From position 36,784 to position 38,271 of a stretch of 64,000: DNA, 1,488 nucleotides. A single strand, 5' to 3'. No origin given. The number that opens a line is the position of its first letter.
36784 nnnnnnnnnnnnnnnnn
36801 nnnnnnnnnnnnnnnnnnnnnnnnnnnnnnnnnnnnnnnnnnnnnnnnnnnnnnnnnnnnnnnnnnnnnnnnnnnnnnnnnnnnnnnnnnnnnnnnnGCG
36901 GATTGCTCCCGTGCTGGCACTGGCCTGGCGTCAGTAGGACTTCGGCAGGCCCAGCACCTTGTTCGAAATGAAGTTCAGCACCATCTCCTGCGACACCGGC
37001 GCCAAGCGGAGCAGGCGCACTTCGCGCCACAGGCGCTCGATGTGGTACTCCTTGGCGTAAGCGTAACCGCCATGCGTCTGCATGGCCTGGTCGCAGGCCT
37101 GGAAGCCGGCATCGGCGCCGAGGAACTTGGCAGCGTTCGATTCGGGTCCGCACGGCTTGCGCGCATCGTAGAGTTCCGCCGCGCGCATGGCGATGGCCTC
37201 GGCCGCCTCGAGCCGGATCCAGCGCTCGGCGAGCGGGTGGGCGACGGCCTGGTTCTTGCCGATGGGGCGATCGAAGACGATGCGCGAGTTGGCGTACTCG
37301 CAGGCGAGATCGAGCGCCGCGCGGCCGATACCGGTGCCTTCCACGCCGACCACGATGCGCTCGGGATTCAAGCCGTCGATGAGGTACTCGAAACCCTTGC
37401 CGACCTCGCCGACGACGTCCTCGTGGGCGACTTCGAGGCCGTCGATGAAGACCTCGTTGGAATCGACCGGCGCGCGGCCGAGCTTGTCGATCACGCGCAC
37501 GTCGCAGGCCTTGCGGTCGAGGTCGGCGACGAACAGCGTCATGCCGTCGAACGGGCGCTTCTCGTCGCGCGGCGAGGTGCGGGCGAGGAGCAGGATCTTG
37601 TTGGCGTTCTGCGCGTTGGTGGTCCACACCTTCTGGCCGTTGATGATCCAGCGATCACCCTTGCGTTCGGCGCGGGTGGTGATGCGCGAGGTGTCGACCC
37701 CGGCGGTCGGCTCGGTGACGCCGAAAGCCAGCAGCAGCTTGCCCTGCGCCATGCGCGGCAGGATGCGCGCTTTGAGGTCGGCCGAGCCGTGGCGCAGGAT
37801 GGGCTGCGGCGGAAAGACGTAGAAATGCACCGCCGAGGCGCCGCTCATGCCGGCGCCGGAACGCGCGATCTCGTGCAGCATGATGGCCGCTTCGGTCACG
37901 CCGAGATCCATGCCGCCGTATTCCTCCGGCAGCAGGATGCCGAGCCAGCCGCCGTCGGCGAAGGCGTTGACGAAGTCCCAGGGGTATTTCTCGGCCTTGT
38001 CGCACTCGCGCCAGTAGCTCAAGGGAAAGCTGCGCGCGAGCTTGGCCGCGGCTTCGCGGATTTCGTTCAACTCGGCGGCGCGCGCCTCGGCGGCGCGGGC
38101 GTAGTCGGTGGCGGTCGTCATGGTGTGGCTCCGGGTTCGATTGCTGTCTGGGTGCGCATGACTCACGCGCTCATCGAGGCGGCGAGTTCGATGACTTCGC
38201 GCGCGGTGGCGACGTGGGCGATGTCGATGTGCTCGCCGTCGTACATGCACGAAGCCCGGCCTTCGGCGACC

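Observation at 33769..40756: C5-dicarboxylate (itaconate/mesaconate/methylsuccinate-like) CoA-ester catabolic cluster with an accessory EthD-SDR-cupin module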

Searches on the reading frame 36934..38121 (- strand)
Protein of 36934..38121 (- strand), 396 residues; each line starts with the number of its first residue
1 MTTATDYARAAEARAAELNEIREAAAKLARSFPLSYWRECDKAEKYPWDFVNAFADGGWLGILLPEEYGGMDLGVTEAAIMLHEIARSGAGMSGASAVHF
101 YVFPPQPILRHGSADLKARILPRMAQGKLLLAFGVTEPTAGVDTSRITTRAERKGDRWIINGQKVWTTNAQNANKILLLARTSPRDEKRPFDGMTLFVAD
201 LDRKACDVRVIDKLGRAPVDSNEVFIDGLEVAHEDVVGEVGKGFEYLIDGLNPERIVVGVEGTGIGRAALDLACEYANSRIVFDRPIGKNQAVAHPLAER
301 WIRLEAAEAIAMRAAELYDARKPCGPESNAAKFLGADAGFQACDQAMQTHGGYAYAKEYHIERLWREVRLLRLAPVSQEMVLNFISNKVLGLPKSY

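Call 5: search_protein_families(library=pfam, proteins=[window:36934-38121:-])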
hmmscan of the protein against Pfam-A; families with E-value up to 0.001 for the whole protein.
seq(396 aa): 4 families
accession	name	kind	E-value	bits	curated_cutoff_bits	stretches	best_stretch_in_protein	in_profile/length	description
PF00441.29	Acyl-CoA_dh_1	-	5.5e-37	127.6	22.4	1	241-388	1-148/150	Acyl-CoA dehydrogenase, C-terminal domain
PF02771.21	Acyl-CoA_dh_N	-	1.1e-24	87.4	22.9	1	17-128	3-113/113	Acyl-CoA dehydrogenase, N-terminal domain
PF02770.24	Acyl-CoA_dh_M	-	1.4e-17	64.1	33.3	1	132-227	1-95/97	Acyl-CoA dehydrogenase, middle domain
PF08028.16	Acyl-CoA_dh_2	-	4.7e-16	59.7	22.7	1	258-370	3-125/134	Acyl-CoA dehydrogenase, C-terminal domain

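Call 6: search_protein_families(library=ncbifam, proteins=[window:36934-38121:-])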
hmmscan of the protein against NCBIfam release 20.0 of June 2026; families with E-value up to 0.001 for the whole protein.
seq(396 aa): 23 families
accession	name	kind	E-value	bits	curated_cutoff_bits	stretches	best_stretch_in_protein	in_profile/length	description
NF008997.0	PRK12341.1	equivalog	2.2e-66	224.5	537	1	27-384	19-371/382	acyl-CoA dehydrogenase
NF042972.1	AcrlCoAredClosAcrC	equivalog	4.5e-63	213.2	640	1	19-389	10-376/378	acryloyl-CoA reductase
NF045552.1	GlutCoADH_Des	equivalog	3.6e-57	194.3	470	1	17-394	8-384/387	glutaryl-CoA dehydrogenase Acd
NF002885.1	PRK03354.1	equivalog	1.2e-56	192.3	540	1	35-389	27-373/378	crotonobetainyl-CoA dehydrogenase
NF042439.1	SulpropCoADesulf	equivalog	9.3e-55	185.9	600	1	23-392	2-373/379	3-sulfinopropanoyl-CoA desulfinase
NF043006.1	CyhCrbnylCoADH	equivalog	1.1e-52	179.3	650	1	38-373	28-359/380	cyclohexane-1-carbonyl-CoA dehydrogenase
TIGR03207.1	cyc_hxne_CoA_dh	equivalog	1.1e-44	152.8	575.35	1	18-372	5-354/372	cyclohexanecarboxyl-CoA dehydrogenase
NF045652.1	ProlPCPDhRedW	equivalog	4.7e-42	144.2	650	1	54-354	40-339/376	L-prolyl-[peptidyl-carrier protein] dehydrogenase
NF053553.1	prodigi_MBC_PigA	equivalog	1.9e-41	142.5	500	1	52-387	43-377/381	prodigiosin MBC biosynthesis dehydrogenase PigA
NF058590.1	AcCoDHFadEBacil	equivalog_domain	7.1e-41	140.4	600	2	56-321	64-323/586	acyl-CoA dehydrogenase FadE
TIGR03204.1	pimC_large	equivalog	6.1e-35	120.9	623.85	1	52-359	47-348/395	pimeloyl-CoA dehydrogenase large subunit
TIGR03203.1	pimD_small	equivalog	3.2e-26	92.3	652.7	1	51-369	43-356/378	pimeloyl-CoA dehydrogenase small subunit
TIGR04022.1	sulfur_SfnB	equivalog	4.1e-23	81.9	430.9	1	19-370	8-361/391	SfnB family sulfur acquisition oxidoreductase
NF049984.1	Rv1679_FadE16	equivalog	2.5e-20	73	600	1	38-392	17-368/371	Rv1679 family acyl-CoA dehydrogenase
NF052270.1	Staph_DH_FadE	equivalog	7.9e-20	70.9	600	1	80-365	90-369/400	acyl-CoA dehydrogenase FadE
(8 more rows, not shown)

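Call 27: find_homologous_proteins(query=window:36934-38121:-, max_evalue=1e-40)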
Query seq(396 aa) (396 aa): 7998 proteins with E <= 1e-40 among 8000 candidates; the best 120 are listed.
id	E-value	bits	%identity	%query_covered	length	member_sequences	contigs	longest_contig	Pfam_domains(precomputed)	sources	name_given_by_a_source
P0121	1.6e-265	898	100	100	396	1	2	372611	PF02770.25,PF00441.30,PF08028.17,PF02771.22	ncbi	ncbi:MAG: acyl-CoA dehydrogenase family protein [Gammaproteobacteria bacterium]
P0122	3.3e-244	828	91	100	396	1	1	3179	PF02770.25,PF00441.30,PF08028.17,PF02771.22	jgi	-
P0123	2.7e-230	782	87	100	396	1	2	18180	PF02770.25,PF00441.30,PF08028.17,PF02771.22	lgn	-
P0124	1.3e-225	767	86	97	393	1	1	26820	PF02770.25,PF00441.30,PF08028.17,PF02771.22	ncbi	ncbi:MAG: acyl-CoA dehydrogenase family protein [Gammaproteobacteria bacterium]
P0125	3.3e-225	765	84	100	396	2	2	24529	PF02770.25,PF00441.30,PF08028.17,PF02771.22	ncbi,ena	-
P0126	4.9e-225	765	83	100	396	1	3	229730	PF02770.25,PF00441.30,PF08028.17,PF02771.22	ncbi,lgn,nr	ncbi:MAG: acyl-CoA/acyl-ACP dehydrogenase [Gammaproteobacteria bacterium]|nr:acyl-CoA/acyl-ACP dehyd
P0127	3.2e-216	736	80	100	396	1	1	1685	PF02770.25,PF00441.30,PF08028.17,PF02771.22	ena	-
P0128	9.4e-216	734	80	100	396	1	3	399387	PF02770.25,PF00441.30,PF08028.17,PF02771.22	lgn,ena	-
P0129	1.1e-215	734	81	98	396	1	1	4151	PF02770.25,PF00441.30,PF08028.17,PF02771.22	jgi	jgi:acyl-CoA dehydrogenase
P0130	1.4e-215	734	79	100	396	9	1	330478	PF02770.25,PF00441.30,PF08028.17,PF02771.22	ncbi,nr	ncbi:acyl-CoA dehydrogenase family protein [Caballeronia ptereochthonis]|nr:acyl-CoA dehydrogenase f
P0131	1.5e-215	734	81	98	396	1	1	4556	PF02770.25,PF00441.30,PF08028.17,PF02771.22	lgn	-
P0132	2.1e-215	733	80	100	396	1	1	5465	PF02770.25,PF00441.30,PF08028.17,PF02771.22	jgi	jgi:acyl-CoA dehydrogenase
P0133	2.4e-215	733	80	100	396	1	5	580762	PF02770.25,PF00441.30,PF08028.17,PF02771.22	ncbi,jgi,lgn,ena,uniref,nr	ncbi:acyl-CoA dehydrogenase domain-containing protein [Caballeronia choica]|jgi:acyl-CoA dehydrogena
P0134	2.7e-215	733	80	100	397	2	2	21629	PF02770.25,PF00441.30,PF08028.17,PF02771.22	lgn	-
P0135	4.2e-215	732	81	98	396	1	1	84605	PF02770.25,PF00441.30,PF08028.17,PF02771.22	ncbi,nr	ncbi:acyl-CoA dehydrogenase [Caballeronia megalochromosomata]|nr:acyl-CoA dehydrogenase [Caballeroni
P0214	1.4e-190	651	74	96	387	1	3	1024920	PF02770.25,PF00441.30,PF08028.17,PF02771.22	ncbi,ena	-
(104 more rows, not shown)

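Call 28: find_encoding_contigs(protein=P0214, flank=8000, max_places=2)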
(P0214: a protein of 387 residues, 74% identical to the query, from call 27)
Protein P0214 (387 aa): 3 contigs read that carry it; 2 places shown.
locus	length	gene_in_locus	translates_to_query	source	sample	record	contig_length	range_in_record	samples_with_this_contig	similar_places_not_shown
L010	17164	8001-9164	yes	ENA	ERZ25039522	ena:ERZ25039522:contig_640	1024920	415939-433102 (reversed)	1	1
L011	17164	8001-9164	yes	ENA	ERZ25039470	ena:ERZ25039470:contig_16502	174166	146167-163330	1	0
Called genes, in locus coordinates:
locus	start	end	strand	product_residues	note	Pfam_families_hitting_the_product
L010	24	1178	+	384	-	PF02771:Acyl-CoA_dh_N, PF02770:Acyl-CoA_dh_M, PF00441:Acyl-CoA_dh_1, PF08028:Acyl-CoA_dh_2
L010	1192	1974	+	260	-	PF01012:ETF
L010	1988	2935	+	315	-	PF01012:ETF, PF00766:ETF_alpha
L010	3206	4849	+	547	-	PF00005:ABC_tran, PF02463:SMC_N (faint), PF13304:AAA_21 (faint), PF00005:ABC_tran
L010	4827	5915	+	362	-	PF02653:BPD_transp_2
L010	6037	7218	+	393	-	PF13407:Peripla_BP_4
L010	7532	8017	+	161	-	PF19315:MC_hydratase, PF01575:MaoC_dehydratas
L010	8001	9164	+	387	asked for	PF02771:Acyl-CoA_dh_N, PF02770:Acyl-CoA_dh_M, PF00441:Acyl-CoA_dh_1, PF08028:Acyl-CoA_dh_2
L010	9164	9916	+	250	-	PF23441:SDR (weak), PF00106:adh_short, PF08659:KR, PF13561:adh_short_C2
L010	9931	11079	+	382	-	PF02515:CoA_transf_3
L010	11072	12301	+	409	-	PF02550:AcetylCoA_hydro, PF13336:AcetylCoA_hyd_C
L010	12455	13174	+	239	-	PF00392:GntR, PF07729:FCD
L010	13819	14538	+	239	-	PF00392:GntR, PF07729:FCD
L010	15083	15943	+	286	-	PF02515:CoA_transf_3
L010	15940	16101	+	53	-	-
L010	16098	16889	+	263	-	PF23441:SDR (weak), PF00106:adh_short, PF08659:KR (weak), PF13561:adh_short_C2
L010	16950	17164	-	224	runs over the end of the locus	PF02515:CoA_transf_3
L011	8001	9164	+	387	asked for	PF02771:Acyl-CoA_dh_N, PF02770:Acyl-CoA_dh_M, PF00441:Acyl-CoA_dh_1, PF08028:Acyl-CoA_dh_2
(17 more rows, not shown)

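Call 31: search_solved_structures(query=P0121, max_evalue=1e-30)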
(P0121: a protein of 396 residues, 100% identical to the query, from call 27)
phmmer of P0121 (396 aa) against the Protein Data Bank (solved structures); distinct sequences matched with E-value up to 1e-30: 54.
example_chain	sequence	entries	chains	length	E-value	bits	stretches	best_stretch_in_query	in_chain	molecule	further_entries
4u83_A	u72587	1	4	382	1.2e-62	215.4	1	20-374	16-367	Acyl-CoA dehydrogenase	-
1ws9_A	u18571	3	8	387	6.4e-60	206.4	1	39-389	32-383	acyl-CoA dehydrogenase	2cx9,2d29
5lnx_A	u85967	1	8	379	3.1e-57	197.5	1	40-391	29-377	Acyl-CoA dehydrogenase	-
4m9a_A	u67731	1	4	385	3.3e-53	184.3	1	39-379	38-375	Acyl-CoA dehydrogenase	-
4iv6_A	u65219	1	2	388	8.1e-53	183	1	37-389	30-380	Acyl-CoA dehydrogenase FadE3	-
1ukw_A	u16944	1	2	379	5.7e-52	180.2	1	17-385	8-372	acyl-CoA dehydrogenase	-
4n5f_A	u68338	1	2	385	6.5e-51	176.7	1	20-379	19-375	Putative acyl-CoA dehydrogenase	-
5ol2_C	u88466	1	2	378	1e-50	176.1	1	37-390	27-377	Acyl-CoA dehydrogenase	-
3mpi_A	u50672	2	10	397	5e-49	170.5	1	38-379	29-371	Glutaryl-CoA dehydrogenase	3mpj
4l1f_A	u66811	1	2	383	5.1e-49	170.5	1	20-388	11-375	Acyl-CoA dehydrogenase domain protein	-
4o5m_A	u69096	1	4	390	1.6e-48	168.9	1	17-380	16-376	Isovaleryl-CoA dehydrogenase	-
3pfd_A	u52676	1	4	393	4e-48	167.6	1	20-374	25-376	Acyl-CoA dehydrogenase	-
1egc_A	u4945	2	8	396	1.4e-47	165.8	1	19-373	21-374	MEDIUM CHAIN ACYL-COA DEHYDROGENASE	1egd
2dvl_A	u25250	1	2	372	1.5e-47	165.6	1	21-377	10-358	Acyl-CoA dehydrogenase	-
7p98_A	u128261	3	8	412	3.9e-47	164.3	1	39-394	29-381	Short-chain acyl-CoA dehydrogenase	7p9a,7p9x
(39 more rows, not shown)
